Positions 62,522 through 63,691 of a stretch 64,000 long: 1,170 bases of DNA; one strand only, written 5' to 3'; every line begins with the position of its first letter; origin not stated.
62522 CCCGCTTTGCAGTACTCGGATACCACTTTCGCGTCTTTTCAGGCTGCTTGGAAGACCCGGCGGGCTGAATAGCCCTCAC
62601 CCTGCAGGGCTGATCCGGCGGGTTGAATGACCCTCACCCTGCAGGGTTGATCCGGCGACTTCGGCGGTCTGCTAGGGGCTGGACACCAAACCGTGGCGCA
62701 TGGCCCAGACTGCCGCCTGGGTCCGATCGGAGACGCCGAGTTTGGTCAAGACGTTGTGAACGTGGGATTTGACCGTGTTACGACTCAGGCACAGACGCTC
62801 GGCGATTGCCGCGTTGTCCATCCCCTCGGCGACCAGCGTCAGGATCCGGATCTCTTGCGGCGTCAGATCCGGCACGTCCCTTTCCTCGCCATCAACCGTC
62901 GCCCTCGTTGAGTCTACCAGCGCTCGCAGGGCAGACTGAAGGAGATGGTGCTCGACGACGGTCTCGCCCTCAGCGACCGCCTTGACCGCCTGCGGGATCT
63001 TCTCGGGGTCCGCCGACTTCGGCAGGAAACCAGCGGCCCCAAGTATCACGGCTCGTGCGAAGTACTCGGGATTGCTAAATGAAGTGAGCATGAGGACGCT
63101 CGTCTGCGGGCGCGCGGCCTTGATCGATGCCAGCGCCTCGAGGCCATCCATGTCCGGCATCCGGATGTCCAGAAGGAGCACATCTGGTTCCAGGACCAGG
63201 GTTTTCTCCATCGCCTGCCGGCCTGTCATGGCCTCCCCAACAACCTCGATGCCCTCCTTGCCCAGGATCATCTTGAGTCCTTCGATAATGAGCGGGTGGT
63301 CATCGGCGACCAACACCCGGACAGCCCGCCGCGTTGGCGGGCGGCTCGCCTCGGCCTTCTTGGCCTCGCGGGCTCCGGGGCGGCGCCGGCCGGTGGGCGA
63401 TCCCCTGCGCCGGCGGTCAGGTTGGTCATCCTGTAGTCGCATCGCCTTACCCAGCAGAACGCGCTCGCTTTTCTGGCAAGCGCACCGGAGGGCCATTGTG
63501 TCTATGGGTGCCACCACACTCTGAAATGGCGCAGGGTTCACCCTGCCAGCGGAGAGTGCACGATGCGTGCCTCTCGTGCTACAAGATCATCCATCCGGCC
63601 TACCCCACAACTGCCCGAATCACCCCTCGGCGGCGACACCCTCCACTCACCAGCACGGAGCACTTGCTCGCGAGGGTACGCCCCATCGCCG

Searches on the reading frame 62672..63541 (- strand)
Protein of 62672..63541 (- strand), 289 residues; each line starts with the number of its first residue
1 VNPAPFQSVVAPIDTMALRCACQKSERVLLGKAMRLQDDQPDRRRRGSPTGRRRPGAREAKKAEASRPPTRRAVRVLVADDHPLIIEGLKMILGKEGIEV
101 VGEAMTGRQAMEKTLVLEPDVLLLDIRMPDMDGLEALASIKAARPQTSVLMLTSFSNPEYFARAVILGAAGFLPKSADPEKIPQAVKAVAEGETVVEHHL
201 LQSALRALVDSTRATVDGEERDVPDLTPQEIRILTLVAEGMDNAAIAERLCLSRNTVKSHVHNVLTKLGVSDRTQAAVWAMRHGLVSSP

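Call 10: search_protein_families(library=pfam, proteins=[window:62672-63541:-], max_evalue=0.01)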
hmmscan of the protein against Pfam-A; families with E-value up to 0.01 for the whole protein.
window:62672-63541:- (289 aa): 7 families
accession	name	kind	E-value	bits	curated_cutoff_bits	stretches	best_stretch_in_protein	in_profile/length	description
PF00072.30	Response_reg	-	2.9e-29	101.9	30.2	1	76-187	1-111/111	Response regulator receiver domain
PF00196.25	GerE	-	7.2e-18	64.4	23.5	1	226-280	3-57/57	Bacterial regulatory proteins, luxR family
PF08281.18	Sigma70_r4_2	-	2.2e-06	27.7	25.7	1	226-268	11-54/54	Sigma-70, region 4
PF13384.12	HTH_23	-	2e-05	24.7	24.6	1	231-263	8-40/50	Homeodomain-like domain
PF13936.12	HTH_38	-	0.0023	18.1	27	1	226-261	5-41/44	Helix-turn-helix domain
PF02796.21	HTH_7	-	0.0024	18.4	23.8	0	232-258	13-39/45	Helix-turn-helix domain of resolvase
PF04545.22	Sigma70_r4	-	0.0057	16.6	24.1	0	226-268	5-48/50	Sigma-70, region 4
